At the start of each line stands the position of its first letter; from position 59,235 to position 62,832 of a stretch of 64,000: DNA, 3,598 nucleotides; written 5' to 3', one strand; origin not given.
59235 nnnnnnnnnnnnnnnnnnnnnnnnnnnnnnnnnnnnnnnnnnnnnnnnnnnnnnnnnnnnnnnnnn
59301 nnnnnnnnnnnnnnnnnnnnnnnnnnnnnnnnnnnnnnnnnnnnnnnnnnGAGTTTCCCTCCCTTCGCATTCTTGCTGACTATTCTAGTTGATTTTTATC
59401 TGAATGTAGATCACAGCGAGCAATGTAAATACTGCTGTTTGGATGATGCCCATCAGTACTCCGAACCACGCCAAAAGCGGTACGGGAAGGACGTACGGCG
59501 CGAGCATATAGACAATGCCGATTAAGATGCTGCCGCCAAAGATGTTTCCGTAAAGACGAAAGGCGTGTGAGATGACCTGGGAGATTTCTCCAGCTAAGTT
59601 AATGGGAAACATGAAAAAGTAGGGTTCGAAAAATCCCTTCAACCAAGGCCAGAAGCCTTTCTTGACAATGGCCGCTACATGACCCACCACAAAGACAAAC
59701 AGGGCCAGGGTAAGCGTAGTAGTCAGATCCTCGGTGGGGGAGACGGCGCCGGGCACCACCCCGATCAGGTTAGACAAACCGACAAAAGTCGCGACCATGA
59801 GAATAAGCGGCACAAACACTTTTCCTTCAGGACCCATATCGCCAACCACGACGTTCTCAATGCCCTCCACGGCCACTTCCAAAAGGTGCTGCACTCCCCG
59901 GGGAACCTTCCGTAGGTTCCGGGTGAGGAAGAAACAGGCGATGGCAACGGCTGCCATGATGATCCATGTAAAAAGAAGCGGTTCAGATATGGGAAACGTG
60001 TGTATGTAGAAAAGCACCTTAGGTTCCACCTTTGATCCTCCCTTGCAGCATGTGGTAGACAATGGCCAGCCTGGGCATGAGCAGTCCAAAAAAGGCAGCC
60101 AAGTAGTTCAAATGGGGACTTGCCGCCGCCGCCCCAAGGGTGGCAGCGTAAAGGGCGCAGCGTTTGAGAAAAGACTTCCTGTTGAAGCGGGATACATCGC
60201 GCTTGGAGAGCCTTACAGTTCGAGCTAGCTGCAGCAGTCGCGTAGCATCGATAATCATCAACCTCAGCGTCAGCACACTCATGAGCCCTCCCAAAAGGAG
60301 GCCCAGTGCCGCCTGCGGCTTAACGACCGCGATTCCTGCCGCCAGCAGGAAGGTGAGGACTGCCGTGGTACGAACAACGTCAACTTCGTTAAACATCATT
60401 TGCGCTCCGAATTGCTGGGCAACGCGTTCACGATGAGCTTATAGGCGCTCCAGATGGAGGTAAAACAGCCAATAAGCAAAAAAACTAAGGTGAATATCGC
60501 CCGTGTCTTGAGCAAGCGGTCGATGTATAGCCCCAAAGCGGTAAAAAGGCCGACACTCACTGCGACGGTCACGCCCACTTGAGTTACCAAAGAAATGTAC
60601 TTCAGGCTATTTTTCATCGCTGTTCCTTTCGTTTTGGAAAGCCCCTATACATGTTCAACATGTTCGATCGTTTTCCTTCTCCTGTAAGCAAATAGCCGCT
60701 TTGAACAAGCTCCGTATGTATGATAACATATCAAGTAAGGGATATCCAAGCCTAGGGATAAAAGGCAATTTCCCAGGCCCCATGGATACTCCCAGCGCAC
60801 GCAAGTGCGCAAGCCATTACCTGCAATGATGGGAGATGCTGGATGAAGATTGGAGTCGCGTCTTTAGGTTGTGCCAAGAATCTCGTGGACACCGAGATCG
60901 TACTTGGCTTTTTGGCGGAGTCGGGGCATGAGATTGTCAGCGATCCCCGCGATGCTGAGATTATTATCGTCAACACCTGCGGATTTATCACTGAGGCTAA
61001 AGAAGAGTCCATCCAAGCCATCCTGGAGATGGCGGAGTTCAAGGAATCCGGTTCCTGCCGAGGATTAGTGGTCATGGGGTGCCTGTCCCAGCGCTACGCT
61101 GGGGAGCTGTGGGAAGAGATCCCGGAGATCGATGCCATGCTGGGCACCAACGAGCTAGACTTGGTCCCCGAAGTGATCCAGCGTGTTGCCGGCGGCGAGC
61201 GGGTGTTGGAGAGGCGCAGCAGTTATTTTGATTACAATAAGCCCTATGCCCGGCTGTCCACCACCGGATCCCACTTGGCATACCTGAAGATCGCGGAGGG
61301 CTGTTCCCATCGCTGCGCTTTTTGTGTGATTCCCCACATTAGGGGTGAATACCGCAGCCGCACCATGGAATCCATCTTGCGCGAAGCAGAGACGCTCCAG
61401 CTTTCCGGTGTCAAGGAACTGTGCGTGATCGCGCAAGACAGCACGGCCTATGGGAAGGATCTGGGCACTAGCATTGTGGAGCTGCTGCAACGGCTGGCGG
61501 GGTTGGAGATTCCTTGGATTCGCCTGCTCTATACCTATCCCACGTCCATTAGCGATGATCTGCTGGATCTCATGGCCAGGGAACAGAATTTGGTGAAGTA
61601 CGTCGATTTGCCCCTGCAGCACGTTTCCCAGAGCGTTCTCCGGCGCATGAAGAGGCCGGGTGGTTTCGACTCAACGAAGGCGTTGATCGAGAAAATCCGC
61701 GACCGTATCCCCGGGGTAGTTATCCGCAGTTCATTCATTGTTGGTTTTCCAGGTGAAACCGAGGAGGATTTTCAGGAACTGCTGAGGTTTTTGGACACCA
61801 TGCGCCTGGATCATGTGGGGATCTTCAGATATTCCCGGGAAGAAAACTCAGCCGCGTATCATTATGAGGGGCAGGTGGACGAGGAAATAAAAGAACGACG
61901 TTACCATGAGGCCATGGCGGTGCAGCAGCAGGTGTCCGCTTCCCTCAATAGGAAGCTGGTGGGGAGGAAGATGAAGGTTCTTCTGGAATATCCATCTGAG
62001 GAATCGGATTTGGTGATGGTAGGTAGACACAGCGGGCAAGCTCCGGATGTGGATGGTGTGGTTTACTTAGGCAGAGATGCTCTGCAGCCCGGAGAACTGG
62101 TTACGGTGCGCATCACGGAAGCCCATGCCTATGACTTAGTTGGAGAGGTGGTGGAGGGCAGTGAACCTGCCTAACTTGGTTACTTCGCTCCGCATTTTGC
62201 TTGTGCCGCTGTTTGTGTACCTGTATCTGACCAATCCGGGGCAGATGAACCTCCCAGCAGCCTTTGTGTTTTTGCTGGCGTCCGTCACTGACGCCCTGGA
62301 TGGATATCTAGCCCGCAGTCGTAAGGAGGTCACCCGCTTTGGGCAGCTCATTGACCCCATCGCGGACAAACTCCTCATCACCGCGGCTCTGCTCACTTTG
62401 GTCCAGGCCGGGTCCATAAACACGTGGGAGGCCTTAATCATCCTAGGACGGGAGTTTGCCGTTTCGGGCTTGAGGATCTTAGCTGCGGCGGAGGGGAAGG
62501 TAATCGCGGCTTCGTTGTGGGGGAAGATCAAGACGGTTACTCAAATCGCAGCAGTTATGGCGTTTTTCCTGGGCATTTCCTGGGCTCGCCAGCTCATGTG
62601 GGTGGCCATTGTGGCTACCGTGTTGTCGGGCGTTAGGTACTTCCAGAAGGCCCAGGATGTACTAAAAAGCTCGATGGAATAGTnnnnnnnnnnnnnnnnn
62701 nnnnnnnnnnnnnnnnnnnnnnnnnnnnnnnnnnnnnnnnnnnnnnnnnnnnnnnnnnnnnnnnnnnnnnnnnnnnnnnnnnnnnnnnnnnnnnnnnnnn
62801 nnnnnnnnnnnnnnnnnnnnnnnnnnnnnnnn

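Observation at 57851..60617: F-type ATPase operon ends after atpH: F0 plus delta genes only, F1 core genes absent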

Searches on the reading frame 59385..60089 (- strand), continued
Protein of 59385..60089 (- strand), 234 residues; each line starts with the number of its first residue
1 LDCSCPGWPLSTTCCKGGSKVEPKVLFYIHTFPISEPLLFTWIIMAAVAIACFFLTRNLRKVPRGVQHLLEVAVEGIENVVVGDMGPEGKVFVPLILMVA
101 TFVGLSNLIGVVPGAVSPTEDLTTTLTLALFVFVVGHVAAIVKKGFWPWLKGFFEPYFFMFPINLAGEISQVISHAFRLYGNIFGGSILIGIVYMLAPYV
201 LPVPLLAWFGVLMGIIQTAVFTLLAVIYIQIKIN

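Call 55: find_homologous_proteins(query=L019:8983-9876:+, max_evalue=1e-10)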
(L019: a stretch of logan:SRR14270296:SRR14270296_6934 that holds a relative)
Query L019:8983-9876:+ (297 aa): 8000 proteins with E <= 1e-10 among 8000 candidates; the best 120 are listed.
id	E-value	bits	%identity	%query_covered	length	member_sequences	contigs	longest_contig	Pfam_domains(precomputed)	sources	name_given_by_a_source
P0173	7.1e-185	630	100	100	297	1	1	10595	PF00231.25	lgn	-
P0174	7.1e-130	450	73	100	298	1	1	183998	PF00231.25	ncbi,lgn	-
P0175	8.0e-91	322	55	100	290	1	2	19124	PF00231.25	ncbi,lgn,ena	-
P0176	2.8e-90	320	56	100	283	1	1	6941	PF00231.25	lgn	-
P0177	9.4e-90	319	55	100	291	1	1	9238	PF00231.25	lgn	-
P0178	2.9e-89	317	54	100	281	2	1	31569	PF00231.25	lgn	-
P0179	5.6e-89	316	54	100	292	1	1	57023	PF00231.25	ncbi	ncbi:ATP synthase F1 subunit gamma [Peptococcaceae bacterium 1198_IL3148]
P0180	9.6e-89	315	57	100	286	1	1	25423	PF00231.25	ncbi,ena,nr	ncbi:ATP synthase F1 subunit gamma [Peptococcaceae bacterium]|nr:ATP synthase F1 subunit gamma [Pept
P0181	1.5e-88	315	54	100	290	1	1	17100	PF00231.25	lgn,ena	-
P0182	1.5e-88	315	54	100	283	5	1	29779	PF00231.25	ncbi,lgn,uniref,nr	ncbi:ATP synthase F1 subunit gamma [Thermincola ferriacetica]|uniref:ATP synthase gamma chain n=1 Ta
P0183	1.6e-88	315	56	100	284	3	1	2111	PF00231.25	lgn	-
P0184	1.6e-88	315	56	100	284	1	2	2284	PF00231.25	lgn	-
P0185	1.6e-88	315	55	100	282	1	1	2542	PF00231.25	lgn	-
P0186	1.7e-88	315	57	100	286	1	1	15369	PF00231.25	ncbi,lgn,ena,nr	ncbi:ATP synthase F1 subunit gamma [Peptococcaceae bacterium]|nr:ATP synthase F1 subunit gamma [Pept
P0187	1.7e-88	315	53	100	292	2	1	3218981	PF00231.25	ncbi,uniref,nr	ncbi:ATP synthase F1 subunit gamma [Heliorestis convoluta]|uniref:ATP synthase gamma chain n=1 Tax=H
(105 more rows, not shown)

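Call 70: search_protein_families(library=ncbifam, proteins=[window:59385-60029:-], max_evalue=0.001)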
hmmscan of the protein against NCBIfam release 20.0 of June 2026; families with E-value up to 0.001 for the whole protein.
window:59385-60029:- (214 aa): 13 families
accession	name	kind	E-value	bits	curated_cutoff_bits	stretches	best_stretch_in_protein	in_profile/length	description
NF004481.0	PRK05815.2-3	equivalog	1.8e-48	165.2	227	1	3-210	7-215/225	F0F1 ATP synthase subunit A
NF004486.0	PRK05815.3-4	equivalog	2.3e-47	161.6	272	1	6-210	14-220/224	F0F1 ATP synthase subunit A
NF004484.0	PRK05815.3-2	equivalog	7.9e-44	150.1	234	1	10-212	15-223/226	F0F1 ATP synthase subunit A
NF009955.0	PRK13421.1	equivalog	5.5e-41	140.5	302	1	4-210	9-214/231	F0F1 ATP synthase subunit A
NF009954.0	PRK13420.1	equivalog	2.8e-40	138.4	272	1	4-210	9-214/229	F0F1 ATP synthase subunit A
TIGR03306.1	altF1_A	exception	7.7e-38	130.3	302.1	1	6-210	8-213/217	alternate F1F0 ATPase, F0 subunit A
NF004479.0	PRK05815.1-4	equivalog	6.9e-34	117.2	268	1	18-214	20-235/238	F0F1 ATP synthase subunit A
TIGR01131.1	ATP_synt_6_or_A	equivalog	7.8e-32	111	102.6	1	19-212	17-226/227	F0F1 ATP synthase subunit A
NF004485.0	PRK05815.3-3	equivalog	2.3e-24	86.2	249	1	19-177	29-195/281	F0F1 ATP synthase subunit A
NF004482.0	PRK05815.2-4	equivalog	1.1e-20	74.4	225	1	20-210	35-245/252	F0F1 ATP synthase subunit A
NF004477.0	PRK05815.1-1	equivalog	3.7e-16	59.4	280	1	20-211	45-263/268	F0F1 ATP synthase subunit A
NF009953.0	PRK13419.1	equivalog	1.6e-15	57.2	460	1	19-210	114-327/346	F0F1 ATP synthase subunit A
NF004487.0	PRK05815.3-5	equivalog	2e-15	56.8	224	1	18-180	30-186/269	F0F1 ATP synthase subunit A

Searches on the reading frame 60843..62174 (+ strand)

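Call 3: search_protein_families(library=pfam, proteins=[window:60843-62174:+], max_evalue=0.01)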
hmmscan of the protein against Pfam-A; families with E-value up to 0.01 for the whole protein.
window:60843-62174:+ (443 aa): 4 families
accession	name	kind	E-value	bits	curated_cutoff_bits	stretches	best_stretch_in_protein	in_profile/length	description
PF04055.27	Radical_SAM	-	8.7e-28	98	29.5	1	150-317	3-166/166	Radical SAM superfamily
PF00919.26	UPF0004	-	1.9e-25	89.2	27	1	2-101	1-98/98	Uncharacterized protein family UPF0004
PF18693.7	TRAM_2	-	2e-18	66.7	27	1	373-437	1-63/63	TRAM domain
PF01938.26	TRAM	-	2.1e-05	24.7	21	1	370-437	1-61/61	TRAM domain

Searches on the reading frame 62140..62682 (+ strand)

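Call 72: search_protein_families(library=pfam, proteins=[window:62140-62682:+], max_evalue=0.001)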
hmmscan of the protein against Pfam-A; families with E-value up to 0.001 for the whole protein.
window:62140-62682:+ (180 aa): 1 family
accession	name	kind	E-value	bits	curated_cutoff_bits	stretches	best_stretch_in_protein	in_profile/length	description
PF01066.26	CDP-OH_P_transf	-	8.3e-44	150.1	22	1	9-161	2-151/152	CDP-alcohol phosphatidyltransferase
